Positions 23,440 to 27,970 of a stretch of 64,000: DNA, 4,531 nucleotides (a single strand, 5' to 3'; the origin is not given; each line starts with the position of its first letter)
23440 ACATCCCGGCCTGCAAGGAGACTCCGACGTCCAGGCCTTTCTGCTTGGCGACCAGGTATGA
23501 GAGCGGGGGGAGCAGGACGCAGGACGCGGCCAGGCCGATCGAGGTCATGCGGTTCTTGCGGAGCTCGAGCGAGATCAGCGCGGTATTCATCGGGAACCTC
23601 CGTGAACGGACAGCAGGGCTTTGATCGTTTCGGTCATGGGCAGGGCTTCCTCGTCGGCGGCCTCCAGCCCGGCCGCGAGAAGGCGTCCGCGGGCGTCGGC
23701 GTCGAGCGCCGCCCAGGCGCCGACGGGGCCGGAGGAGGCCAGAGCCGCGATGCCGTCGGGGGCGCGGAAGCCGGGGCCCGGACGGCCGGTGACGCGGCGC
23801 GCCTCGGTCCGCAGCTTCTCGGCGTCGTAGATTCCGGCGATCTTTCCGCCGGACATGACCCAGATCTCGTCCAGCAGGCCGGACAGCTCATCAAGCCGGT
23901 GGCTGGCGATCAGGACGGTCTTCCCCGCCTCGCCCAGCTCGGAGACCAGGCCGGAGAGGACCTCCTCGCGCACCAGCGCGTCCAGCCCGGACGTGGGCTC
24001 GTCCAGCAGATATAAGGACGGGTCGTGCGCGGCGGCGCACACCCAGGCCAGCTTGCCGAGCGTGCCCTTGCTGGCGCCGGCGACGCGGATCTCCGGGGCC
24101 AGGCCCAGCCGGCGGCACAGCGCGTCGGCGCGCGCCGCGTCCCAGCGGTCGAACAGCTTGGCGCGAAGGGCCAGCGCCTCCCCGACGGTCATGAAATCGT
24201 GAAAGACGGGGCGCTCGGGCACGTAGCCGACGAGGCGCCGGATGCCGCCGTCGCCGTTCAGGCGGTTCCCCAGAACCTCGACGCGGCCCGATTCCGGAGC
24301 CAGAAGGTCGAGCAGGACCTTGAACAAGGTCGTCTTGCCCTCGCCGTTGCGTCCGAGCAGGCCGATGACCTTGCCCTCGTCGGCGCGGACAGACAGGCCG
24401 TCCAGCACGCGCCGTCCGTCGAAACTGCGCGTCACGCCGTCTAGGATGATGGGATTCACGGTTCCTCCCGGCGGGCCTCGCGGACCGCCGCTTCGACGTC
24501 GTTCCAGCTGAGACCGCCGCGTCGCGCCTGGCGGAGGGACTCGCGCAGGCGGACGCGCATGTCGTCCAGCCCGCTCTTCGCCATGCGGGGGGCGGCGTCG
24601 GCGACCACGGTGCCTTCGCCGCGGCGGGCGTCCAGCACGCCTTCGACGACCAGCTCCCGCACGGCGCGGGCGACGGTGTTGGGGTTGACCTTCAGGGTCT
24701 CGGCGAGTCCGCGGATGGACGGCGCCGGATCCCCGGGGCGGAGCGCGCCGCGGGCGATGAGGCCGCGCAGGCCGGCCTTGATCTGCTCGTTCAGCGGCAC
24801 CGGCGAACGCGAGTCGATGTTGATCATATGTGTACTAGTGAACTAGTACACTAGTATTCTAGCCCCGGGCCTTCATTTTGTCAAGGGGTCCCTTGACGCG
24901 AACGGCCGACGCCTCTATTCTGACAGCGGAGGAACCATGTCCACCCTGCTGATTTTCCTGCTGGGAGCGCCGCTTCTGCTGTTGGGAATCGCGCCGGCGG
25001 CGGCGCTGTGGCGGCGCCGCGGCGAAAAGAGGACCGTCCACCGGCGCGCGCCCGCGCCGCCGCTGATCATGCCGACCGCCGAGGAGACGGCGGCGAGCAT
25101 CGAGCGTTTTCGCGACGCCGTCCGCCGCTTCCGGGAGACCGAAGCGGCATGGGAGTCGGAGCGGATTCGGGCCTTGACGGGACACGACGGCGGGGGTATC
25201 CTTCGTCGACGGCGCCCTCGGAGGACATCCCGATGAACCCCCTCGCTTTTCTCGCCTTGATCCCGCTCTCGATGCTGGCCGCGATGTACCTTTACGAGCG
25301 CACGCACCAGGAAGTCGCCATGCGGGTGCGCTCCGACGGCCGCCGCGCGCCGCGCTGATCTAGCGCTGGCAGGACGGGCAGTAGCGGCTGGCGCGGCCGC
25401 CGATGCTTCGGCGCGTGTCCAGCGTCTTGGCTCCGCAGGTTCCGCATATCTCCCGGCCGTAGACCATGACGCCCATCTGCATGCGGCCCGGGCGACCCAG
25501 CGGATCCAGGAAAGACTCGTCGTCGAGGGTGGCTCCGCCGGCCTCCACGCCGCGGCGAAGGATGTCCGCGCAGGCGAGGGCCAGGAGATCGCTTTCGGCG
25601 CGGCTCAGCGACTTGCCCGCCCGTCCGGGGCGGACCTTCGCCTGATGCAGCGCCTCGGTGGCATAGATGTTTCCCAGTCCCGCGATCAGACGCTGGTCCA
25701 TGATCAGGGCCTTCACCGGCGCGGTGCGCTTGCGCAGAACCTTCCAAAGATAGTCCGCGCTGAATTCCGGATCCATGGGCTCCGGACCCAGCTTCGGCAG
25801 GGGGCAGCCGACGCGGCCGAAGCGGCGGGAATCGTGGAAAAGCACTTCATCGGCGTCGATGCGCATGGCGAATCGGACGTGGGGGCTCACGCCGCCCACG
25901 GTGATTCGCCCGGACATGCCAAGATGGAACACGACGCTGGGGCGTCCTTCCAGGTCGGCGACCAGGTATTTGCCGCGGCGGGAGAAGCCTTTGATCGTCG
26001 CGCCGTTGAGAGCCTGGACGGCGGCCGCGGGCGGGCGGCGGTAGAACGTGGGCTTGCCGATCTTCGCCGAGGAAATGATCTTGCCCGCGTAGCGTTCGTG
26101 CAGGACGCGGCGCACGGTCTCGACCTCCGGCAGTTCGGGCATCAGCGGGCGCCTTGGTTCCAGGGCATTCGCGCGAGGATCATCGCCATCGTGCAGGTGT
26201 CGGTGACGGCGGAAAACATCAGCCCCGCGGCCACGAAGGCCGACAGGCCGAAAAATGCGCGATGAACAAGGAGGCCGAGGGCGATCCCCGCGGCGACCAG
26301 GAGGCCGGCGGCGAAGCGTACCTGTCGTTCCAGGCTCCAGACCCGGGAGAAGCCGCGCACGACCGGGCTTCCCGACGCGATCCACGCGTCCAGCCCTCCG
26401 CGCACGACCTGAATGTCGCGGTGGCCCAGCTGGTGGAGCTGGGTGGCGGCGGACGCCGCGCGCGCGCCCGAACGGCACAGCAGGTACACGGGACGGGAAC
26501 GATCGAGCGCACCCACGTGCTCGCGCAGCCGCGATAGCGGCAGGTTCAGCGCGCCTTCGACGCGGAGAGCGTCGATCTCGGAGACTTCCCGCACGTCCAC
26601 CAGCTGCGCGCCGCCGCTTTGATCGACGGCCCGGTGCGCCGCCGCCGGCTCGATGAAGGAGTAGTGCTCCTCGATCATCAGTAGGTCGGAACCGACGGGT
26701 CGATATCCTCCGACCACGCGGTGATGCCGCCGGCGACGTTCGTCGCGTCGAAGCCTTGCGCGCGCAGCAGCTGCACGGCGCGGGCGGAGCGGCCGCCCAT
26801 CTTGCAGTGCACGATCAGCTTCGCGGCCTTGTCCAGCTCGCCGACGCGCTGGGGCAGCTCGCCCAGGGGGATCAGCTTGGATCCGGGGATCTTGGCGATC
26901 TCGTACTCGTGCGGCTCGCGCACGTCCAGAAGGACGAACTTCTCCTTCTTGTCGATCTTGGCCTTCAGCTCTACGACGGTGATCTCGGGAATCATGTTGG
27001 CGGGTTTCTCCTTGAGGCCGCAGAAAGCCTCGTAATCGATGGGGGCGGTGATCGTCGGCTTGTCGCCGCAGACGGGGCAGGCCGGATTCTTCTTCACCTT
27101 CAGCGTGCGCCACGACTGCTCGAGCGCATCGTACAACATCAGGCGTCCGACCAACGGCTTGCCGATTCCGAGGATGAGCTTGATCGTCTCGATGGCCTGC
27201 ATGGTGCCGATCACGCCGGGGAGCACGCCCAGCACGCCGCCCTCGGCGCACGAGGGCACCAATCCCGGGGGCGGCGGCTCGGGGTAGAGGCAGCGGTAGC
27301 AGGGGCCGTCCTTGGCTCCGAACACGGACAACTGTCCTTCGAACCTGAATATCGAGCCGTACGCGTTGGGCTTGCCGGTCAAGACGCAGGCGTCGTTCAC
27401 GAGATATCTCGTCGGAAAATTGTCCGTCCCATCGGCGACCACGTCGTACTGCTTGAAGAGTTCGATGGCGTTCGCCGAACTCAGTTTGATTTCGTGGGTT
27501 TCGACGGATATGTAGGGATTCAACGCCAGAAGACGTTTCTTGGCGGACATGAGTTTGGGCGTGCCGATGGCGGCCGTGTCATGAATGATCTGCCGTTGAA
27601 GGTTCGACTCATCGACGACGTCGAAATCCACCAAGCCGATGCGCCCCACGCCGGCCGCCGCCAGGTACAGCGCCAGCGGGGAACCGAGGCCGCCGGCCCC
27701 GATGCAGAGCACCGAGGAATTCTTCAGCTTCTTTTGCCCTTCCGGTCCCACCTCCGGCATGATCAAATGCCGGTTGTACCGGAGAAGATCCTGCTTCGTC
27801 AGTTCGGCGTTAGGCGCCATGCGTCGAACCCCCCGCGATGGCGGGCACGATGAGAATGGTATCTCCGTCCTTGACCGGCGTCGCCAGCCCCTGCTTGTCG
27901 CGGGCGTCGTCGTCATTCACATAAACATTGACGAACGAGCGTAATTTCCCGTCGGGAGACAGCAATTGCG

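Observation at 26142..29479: CysO-dependent cysteine pathway operon whose sulfur carrier needs proteolytic activation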

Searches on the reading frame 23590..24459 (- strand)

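Call 35: search_protein_families(library=pfam, proteins=[window:23590-24459:-], max_evalue=0.01)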
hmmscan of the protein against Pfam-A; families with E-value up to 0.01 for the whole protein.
window:23590-24459:- (290 aa): 2 families
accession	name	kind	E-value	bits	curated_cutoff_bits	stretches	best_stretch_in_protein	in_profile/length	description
PF00005.33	ABC_tran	-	1.4e-20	74.7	25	1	19-157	1-137/137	ABC transporter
PF13304.12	AAA_21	-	1.3e-10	42.2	27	2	124-187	233-298/304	AAA domain, putative AbiEii toxin, Type IV TA system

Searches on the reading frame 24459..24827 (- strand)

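Call 35: search_protein_families(library=pfam, proteins=[window:24459-24827:-], max_evalue=0.01)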
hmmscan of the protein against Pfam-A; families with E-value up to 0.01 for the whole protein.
window:24459-24827:- (123 aa): 5 families
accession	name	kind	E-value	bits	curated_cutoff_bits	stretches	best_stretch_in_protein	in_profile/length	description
PF00392.27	GntR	-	5.2e-15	55.3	27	1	13-75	2-64/64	Bacterial regulatory proteins, gntR family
PF02082.26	Rrf2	-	0.00018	22.1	30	1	28-72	16-62/132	Iron-dependent Transcriptional regulator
PF13730.12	HTH_36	-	0.00098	19.3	25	1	36-60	26-50/55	Helix-turn-helix domain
PF13412.12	HTH_24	-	0.0023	17.9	21.9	1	34-65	16-47/48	Winged helix-turn-helix DNA-binding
PF13545.12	HTH_Crp_2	-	0.0055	17.1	27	1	41-77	28-63/70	Crp-like helix-turn-helix domain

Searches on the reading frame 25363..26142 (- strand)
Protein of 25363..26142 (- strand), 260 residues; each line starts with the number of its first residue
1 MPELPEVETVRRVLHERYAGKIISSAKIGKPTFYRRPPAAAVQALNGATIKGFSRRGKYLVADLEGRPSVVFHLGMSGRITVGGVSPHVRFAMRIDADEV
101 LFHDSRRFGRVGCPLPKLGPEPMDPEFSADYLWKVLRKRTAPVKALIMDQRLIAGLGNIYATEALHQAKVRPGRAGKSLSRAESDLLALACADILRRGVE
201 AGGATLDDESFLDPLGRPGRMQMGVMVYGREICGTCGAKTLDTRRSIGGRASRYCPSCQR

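Call 4: search_protein_families(library=pfam, proteins=[window:25363-26142:-], max_evalue=0.01)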
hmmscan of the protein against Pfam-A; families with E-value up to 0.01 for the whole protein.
window:25363-26142:- (260 aa): 2 families
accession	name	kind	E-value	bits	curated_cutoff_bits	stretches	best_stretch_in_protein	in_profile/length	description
PF01149.29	Fapy_DNA_glyco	-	5.1e-30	104.9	25.5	1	1-111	1-117/117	Formamidopyrimidine-DNA glycosylase N-terminal domain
PF06831.19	H2TH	-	5.7e-26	90.8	34.7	1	118-207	1-90/93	Formamidopyrimidine-DNA glycosylase H2TH domain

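Call 5: search_protein_families(library=ncbifam, proteins=[window:25363-26142:-], max_evalue=0.01)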
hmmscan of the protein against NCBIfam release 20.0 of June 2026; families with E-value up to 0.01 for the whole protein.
window:25363-26142:- (260 aa): 7 families
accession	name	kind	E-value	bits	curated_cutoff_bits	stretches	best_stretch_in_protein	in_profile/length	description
NF002211.1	PRK01103.1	equivalog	1.4e-68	231.4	212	1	1-260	1-274/274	bifunctional DNA-formamidopyrimidine glycosylase/DNA-(apurinic or apyrimidinic site) lyase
TIGR00577.1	fpg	equivalog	2.4e-62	210.7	203.3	1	1-259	1-276/276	DNA-formamidopyrimidine glycosylase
NF011386.0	PRK14811.1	equivalog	1.1e-56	192.1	414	1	1-260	1-263/269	DNA-formamidopyrimidine glycosylase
NF011385.0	PRK14810.1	equivalog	1.1e-51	175.9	423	1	1-260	1-272/272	DNA-formamidopyrimidine glycosylase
NF010551.0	PRK13945.1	equivalog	2.1e-50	171.7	348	1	1-260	1-282/282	DNA-formamidopyrimidine glycosylase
NF007763.0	PRK10445.1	equivalog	9.5e-15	54.7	252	1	116-260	124-263/263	endonuclease VIII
NF040775.1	endonuc_Nei2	equivalog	1.9e-12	47.2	400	1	2-260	2-252/252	endonuclease VIII Nei2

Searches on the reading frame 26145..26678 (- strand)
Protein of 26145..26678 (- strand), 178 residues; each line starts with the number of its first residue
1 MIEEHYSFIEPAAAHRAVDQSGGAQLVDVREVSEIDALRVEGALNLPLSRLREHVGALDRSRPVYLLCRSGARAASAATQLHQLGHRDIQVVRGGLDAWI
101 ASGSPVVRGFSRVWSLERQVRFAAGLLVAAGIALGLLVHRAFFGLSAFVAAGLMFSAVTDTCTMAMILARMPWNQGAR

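Call 4: search_protein_families(library=pfam, proteins=[window:26145-26678:-], max_evalue=0.01)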
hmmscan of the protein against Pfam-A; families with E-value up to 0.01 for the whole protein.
window:26145-26678:- (178 aa): 2 families
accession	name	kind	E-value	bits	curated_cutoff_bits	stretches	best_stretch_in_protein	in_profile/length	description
PF00581.25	Rhodanese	-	1.1e-14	55.1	22.2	1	20-101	10-101/102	Rhodanese-like domain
PF11127.14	YgaP-like_TM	-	1.5e-06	28.7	25.3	1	115-169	7-59/66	Inner membrane protein YgaP-like, transmembrane domain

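Call 5: search_protein_families(library=ncbifam, proteins=[window:26145-26678:-], max_evalue=0.01)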
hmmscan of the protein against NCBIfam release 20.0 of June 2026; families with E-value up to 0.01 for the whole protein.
window:26145-26678:- (178 aa): 12 families
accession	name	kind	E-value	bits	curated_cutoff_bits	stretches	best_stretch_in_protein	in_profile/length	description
NF006444.0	PRK08762.1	equivalog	1.9e-17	63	449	1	9-125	17-131/387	molybdopterin-synthase adenylyltransferase MoeB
NF005902.0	PRK07878.1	equivalog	9.9e-12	44.4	647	1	8-101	288-383/392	adenylyltransferase/sulfurtransferase MoeZ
NF001195.0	PRK00162.1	equivalog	2.5e-10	40.6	102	1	4-103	2-100/108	thiosulfate sulfurtransferase GlpE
NF033833.0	rhodan_ChrE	equivalog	7.1e-08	32.4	120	1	16-107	12-105/108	rhodanese family chromate resistance protein ChrE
NF007627.0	PRK10287.1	equivalog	6.8e-06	26.3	102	1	26-97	23-95/104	thiosulfate sulfurtransferase PspE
NF041203.1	rhodanese_LYCAU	equivalog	1.8e-05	24.4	115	1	26-106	39-123/126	rhodanese-related (seleno)protein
NF005646.0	PRK07411.1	equivalog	2.2e-05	23.7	633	1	24-103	300-383/390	molybdopterin-synthase adenylyltransferase MoeB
NF045521.1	rhoda_near_glyco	subfamily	3e-05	23.9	145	1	22-107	30-116/144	rhodanese homology domain-containing protein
TIGR04271.1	ThiI_C_thiazole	equivalog_domain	0.00011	22.2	70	1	21-93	24-100/101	thiazole biosynthesis protein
TIGR02981.1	phageshock_pspE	exception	0.00016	21.9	126.3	1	26-95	21-91/101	thiosulfate sulfurtransferase PspE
NF008752.0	PRK11784.1-4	equivalog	0.0091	14.8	266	0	62-99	92-128/357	tRNA 2-selenouridine(34) synthase MnmH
TIGR03865.1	PQQ_CXXCW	subfamily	0.0096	15.8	128.05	0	56-107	111-163/167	PQQ-dependent catabolism-associated CXXCW motif protein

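Call 43: search_solved_structures(query=window:26145-26678:-, max_evalue=0.001, show_alignments=1)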
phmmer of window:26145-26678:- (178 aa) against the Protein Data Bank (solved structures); distinct sequences matched with E-value up to 0.001: 32.
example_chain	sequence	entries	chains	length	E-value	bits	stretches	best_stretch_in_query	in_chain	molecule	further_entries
6mxv_A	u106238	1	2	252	9.5e-19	71.1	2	26-107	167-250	Rhodanese-like family protein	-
1yt8_A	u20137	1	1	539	8.8e-16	61.5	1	25-108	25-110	thiosulfate sulfurtransferase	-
2mpn_A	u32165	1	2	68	4.7e-13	52.6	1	115-176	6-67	Inner membrane protein YgaP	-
3tp9_A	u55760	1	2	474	8.4e-12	48.6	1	6-106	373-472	BETA-LACTAMASE and RHODANESE DOMAIN PROTEIN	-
3gk5_A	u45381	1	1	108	3.1e-11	46.7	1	25-107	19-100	Uncharacterized rhodanese-related protein TVG0868615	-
1qxn_A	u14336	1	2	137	1.3e-08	38.2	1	8-106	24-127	sulfide dehydrogenase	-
3icr_A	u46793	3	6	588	1.1e-07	35.2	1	21-96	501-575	Coenzyme A-Disulfide Reductase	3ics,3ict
5ve3_B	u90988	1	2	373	3.4e-07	33.6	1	23-104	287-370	BpPRF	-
5ve4_A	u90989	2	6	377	3.1e-06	30.4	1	23-109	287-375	BpPRF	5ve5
3hix_A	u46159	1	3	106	3.3e-06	30.4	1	25-106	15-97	Alr3790 protein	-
3k9r_A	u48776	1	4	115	3.8e-06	30.2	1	25-106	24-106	Alr3790 protein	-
2kl3_A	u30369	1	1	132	4.4e-06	29.9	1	25-106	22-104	Alr3790 protein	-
3ilm_A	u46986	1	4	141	5.5e-06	29.6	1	25-106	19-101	Alr3790 protein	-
8agf_A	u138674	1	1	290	2.2e-05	27.7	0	50-112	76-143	Thiosulfate sulfurtransferase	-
4ocg_A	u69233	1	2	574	3.3e-05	27.1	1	23-94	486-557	FAD-dependent pyridine nucleotide-disulphide oxidoreductase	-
2moi_A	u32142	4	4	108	0.00021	24.5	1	21-107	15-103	Inner membrane protein YgaP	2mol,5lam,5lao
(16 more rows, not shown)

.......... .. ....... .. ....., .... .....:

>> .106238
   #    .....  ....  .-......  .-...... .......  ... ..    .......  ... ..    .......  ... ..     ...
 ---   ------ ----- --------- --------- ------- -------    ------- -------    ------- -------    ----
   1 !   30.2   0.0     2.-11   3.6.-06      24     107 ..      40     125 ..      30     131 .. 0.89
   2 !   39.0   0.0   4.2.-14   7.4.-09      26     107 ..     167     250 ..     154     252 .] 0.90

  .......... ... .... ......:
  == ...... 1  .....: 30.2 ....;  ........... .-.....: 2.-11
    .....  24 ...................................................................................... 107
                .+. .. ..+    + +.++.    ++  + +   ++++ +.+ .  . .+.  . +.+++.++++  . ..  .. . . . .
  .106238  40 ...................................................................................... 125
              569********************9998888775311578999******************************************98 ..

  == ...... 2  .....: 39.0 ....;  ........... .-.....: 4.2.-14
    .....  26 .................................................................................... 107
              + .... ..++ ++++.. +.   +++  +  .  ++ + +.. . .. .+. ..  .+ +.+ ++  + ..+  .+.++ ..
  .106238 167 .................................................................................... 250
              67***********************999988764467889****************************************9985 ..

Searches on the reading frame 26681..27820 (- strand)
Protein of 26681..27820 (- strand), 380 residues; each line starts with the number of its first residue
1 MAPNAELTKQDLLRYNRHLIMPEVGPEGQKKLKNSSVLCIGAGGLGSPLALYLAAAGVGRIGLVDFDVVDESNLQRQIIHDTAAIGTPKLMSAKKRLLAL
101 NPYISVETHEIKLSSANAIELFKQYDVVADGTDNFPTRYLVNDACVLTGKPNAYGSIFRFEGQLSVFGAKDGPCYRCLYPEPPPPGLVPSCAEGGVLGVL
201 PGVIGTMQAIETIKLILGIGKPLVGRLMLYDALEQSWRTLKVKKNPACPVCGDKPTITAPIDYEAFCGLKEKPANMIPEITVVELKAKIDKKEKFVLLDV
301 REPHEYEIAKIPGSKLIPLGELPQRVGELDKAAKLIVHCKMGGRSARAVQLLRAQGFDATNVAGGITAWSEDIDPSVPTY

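Call 4: search_protein_families(library=pfam, proteins=[window:26681-27820:-], max_evalue=0.01)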
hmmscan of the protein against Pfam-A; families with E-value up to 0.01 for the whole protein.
window:26681-27820:- (380 aa): 2 families
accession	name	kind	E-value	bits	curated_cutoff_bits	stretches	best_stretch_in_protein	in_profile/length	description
PF00899.27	ThiF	-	2.4e-83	279.4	28.1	1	15-250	1-238/238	ThiF family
PF00581.25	Rhodanese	-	1.4e-18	67.6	22.2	1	282-371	2-101/102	Rhodanese-like domain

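Call 5: search_protein_families(library=ncbifam, proteins=[window:26681-27820:-], max_evalue=0.01)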
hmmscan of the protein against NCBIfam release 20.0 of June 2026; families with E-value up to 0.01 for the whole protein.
window:26681-27820:- (380 aa): 34 families (the best 25 are shown)
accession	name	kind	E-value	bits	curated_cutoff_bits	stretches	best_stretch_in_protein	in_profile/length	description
NF005646.0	PRK07411.1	equivalog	2.1e-170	567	633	1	5-380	9-390/390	molybdopterin-synthase adenylyltransferase MoeB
NF005902.0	PRK07878.1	equivalog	1.9e-151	504.5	647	1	2-380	10-392/392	adenylyltransferase/sulfurtransferase MoeZ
NF006444.0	PRK08762.1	equivalog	2.7e-140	467.4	449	2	7-268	120-384/387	molybdopterin-synthase adenylyltransferase MoeB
NF047750.1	SAMPActivE1UbaA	equivalog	6.9e-106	353.5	450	1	6-270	4-268/270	SAMP-activating enzyme E1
NF004281.0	PRK05690.1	subfamily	3.1e-93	311.6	266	1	5-252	3-249/250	molybdopterin-synthase adenylyltransferase MoeB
NF004111.0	PRK05600.1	equivalog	4e-76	256.6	437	1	5-368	12-370/371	ThiF family adenylyltransferase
TIGR02355.1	moeB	equivalog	2.2e-72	243.3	376.55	1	12-251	2-240/240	molybdopterin-synthase adenylyltransferase MoeB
TIGR02356.1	adenyl_thiF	equivalog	5.6e-72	241.4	275.25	1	14-216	1-203/203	thiazole biosynthesis adenylyltransferase ThiF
NF006204.0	PRK08328.1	equivalog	3.5e-46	157.7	339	1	7-237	2-226/231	hypothetical protein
NF009123.0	PRK12475.1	subfamily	6.6e-40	137.4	510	1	14-257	4-249/338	MoeB/ThiF family adenylyltransferase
NF006395.0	PRK08644.1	equivalog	4.5e-30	104.9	159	1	20-145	16-140/215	sulfur carrier protein ThiS adenylyltransferase ThiF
TIGR02354.1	thiF_fam2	equivalog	3.2e-25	89.2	152.2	1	24-145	11-131/200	thiamine biosynthesis protein ThiF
NF006077.0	PRK08223.1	equivalog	5.6e-14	51.8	266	1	24-150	18-146/296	hypothetical protein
NF045521.1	rhoda_near_glyco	subfamily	8.9e-14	51.5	145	1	272-372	12-111/144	rhodanese homology domain-containing protein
NF011424.0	PRK14851.1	subfamily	1.1e-13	50.1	1170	1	25-136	34-145/679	hypothetical protein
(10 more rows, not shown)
